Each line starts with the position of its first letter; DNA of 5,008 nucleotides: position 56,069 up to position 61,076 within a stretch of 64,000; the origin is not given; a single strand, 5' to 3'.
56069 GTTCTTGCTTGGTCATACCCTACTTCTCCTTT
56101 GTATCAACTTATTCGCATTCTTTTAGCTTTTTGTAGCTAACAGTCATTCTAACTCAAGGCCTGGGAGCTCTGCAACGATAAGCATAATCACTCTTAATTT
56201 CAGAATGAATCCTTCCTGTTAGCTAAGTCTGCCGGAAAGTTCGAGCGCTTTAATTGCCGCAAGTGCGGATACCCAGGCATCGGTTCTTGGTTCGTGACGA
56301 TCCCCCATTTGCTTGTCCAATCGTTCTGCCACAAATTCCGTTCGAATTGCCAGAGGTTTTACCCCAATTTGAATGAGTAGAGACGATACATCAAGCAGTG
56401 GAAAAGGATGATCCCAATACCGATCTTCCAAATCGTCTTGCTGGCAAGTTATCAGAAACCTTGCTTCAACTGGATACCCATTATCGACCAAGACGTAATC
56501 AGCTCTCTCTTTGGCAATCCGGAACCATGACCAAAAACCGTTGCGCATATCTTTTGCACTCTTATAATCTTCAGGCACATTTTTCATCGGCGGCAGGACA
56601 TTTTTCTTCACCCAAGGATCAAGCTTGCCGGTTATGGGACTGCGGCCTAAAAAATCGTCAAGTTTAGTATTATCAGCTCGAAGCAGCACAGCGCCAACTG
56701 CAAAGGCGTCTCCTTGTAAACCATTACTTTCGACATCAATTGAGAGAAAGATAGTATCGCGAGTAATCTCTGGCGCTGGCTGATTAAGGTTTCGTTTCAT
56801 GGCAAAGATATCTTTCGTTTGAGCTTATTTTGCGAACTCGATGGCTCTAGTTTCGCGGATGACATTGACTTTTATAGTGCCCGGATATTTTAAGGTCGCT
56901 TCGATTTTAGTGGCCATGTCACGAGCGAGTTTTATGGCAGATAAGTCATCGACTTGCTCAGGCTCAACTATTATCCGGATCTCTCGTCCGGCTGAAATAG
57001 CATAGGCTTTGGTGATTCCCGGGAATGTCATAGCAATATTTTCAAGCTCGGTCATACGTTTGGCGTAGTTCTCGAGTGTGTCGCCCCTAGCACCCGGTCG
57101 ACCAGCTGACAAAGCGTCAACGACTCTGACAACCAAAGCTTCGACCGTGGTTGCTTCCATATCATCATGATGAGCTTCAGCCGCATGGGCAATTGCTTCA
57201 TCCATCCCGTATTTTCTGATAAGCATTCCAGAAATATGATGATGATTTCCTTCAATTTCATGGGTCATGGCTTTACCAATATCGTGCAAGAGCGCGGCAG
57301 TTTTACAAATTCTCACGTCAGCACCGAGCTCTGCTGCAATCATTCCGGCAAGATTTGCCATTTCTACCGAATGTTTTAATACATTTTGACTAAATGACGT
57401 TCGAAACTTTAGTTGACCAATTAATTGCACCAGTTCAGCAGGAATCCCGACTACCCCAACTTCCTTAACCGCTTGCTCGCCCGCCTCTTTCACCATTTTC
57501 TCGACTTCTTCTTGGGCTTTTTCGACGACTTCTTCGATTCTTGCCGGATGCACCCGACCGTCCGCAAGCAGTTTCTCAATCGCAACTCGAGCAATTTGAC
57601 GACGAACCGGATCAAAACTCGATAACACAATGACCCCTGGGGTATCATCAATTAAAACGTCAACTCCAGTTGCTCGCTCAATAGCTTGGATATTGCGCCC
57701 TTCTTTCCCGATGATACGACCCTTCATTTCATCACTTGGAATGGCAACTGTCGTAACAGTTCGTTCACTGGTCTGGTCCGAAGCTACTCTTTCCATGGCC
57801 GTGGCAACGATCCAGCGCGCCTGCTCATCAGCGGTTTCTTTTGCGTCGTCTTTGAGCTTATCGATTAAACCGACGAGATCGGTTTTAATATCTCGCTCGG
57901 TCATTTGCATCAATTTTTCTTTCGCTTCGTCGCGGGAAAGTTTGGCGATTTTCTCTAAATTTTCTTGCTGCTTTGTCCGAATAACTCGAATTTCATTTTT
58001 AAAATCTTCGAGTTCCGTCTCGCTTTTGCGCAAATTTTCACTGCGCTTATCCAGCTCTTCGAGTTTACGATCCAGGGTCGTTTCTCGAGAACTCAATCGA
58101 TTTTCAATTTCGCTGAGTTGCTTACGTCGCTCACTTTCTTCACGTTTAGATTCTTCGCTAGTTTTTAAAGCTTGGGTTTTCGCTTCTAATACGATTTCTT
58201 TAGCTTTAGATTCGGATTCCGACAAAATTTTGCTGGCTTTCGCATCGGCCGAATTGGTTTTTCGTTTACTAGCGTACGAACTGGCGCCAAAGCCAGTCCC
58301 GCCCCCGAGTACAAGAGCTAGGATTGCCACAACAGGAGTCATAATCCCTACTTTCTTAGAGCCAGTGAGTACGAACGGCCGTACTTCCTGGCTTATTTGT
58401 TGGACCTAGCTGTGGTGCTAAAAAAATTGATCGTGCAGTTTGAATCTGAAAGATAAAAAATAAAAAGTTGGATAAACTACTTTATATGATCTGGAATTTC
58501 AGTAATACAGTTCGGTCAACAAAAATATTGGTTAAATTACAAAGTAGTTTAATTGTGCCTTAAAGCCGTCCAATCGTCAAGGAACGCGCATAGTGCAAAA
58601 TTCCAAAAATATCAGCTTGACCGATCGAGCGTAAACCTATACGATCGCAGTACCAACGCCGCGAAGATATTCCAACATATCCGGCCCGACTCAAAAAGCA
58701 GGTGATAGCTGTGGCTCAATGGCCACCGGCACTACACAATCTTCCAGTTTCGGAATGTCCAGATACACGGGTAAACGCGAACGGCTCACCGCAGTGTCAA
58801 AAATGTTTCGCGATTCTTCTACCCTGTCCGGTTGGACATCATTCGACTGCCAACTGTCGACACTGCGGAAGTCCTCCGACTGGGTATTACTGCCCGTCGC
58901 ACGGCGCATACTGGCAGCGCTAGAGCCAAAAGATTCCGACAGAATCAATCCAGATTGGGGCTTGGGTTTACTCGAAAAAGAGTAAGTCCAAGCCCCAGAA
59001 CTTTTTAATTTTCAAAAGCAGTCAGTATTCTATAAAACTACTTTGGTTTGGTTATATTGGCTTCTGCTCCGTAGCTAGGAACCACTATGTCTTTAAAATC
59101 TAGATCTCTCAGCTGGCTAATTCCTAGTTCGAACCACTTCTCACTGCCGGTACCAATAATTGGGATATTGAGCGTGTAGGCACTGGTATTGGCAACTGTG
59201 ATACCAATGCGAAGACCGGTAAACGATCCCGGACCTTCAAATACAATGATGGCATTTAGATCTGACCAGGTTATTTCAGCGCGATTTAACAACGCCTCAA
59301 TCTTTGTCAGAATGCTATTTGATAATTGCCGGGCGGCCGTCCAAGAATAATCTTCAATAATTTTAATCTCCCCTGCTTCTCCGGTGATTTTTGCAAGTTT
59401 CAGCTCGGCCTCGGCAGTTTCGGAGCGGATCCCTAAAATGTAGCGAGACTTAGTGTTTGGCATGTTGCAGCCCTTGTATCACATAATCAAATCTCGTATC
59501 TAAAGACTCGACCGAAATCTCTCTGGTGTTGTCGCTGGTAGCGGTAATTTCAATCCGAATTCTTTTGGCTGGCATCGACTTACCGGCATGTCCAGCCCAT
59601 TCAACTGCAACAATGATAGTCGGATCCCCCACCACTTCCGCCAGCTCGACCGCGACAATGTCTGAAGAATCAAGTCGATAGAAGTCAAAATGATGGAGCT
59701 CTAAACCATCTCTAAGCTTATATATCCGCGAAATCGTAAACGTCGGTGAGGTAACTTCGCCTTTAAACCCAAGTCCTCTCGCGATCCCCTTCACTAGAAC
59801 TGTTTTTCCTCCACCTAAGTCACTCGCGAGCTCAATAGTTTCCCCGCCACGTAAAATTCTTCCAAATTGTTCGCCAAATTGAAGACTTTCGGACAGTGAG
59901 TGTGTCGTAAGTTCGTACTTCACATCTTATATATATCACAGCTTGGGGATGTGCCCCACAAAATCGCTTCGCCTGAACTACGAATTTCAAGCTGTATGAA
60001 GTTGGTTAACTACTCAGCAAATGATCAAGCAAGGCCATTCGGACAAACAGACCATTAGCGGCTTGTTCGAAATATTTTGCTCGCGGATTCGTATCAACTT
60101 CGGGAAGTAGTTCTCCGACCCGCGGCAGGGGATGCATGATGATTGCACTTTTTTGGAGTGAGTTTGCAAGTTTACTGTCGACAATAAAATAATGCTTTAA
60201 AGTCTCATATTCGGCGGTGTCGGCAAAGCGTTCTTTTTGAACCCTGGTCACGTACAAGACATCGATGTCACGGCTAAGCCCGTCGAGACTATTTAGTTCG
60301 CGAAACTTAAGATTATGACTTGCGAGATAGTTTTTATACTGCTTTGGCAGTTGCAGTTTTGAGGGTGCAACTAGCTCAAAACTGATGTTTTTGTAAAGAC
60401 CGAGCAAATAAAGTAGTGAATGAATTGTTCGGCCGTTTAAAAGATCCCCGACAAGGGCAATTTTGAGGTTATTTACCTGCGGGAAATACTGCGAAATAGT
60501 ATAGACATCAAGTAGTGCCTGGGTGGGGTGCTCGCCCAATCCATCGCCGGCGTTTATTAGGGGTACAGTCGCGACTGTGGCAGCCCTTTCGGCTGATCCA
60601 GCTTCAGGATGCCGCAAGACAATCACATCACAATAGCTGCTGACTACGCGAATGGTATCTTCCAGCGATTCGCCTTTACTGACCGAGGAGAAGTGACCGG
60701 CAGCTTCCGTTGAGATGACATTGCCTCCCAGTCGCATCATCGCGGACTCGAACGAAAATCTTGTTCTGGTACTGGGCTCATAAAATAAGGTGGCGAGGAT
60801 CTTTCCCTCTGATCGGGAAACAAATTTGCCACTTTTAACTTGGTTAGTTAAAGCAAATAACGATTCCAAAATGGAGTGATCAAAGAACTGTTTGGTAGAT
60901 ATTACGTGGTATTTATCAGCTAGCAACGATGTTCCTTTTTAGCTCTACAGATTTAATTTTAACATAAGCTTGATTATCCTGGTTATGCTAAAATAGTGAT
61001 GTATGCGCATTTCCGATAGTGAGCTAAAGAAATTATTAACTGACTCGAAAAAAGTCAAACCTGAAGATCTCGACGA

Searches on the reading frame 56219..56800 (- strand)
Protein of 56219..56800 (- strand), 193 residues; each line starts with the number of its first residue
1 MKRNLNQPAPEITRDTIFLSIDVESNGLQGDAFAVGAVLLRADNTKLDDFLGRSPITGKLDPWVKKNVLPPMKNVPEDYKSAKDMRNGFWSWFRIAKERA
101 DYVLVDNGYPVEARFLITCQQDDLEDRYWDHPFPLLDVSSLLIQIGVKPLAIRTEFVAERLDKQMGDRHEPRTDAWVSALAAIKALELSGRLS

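Call 18: find_encoding_contigs(protein=window:56219-56800:-, flank=3000, max_places=10)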
Protein window:56219-56800:- (193 aa): no gene with exactly this product is on record in the collection.

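Call 28: search_protein_families(library=pfam, proteins=[window:56219-56800:-])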
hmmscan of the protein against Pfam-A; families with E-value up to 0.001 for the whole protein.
window:56219-56800:- (193 aa): 0 families

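Call 39: search_protein_families(library=phrogs, proteins=[window:56219-56800:-], max_evalue=1)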
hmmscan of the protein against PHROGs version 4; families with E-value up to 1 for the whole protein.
window:56219-56800:- (193 aa): 1 family
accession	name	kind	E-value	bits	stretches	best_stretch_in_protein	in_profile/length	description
phrog_2259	-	DNA, RNA and nucleotide metabolism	0.25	11.9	1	59-81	50-72/186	Rnase H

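Call 40: search_protein_families(library=ncbifam, proteins=[window:56219-56800:-], max_evalue=1)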
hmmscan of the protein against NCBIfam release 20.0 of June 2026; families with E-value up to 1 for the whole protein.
window:56219-56800:- (193 aa): 0 families

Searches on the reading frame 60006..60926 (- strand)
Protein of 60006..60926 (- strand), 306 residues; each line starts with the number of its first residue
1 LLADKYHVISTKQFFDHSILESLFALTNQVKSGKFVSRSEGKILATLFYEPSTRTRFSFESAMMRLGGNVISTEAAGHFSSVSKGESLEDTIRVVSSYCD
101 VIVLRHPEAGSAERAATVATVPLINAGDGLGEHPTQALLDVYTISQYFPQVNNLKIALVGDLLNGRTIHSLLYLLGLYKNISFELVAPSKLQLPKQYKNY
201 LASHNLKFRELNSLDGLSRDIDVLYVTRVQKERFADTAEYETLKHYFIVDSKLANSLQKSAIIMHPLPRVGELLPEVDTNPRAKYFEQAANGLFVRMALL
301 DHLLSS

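Call 28: search_protein_families(library=pfam, proteins=[window:60006-60926:-])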
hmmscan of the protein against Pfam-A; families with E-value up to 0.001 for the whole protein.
window:60006-60926:- (306 aa): 2 families
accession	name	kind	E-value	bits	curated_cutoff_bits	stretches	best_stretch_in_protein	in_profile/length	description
PF02729.26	OTCace_N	-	6.9e-44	150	29.9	1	7-145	2-147/148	Aspartate/ornithine carbamoyltransferase, carbamoyl-P binding domain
PF00185.30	OTCace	-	1.2e-26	94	29.4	1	153-302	2-156/157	Aspartate/ornithine carbamoyltransferase, Asp/Orn binding domain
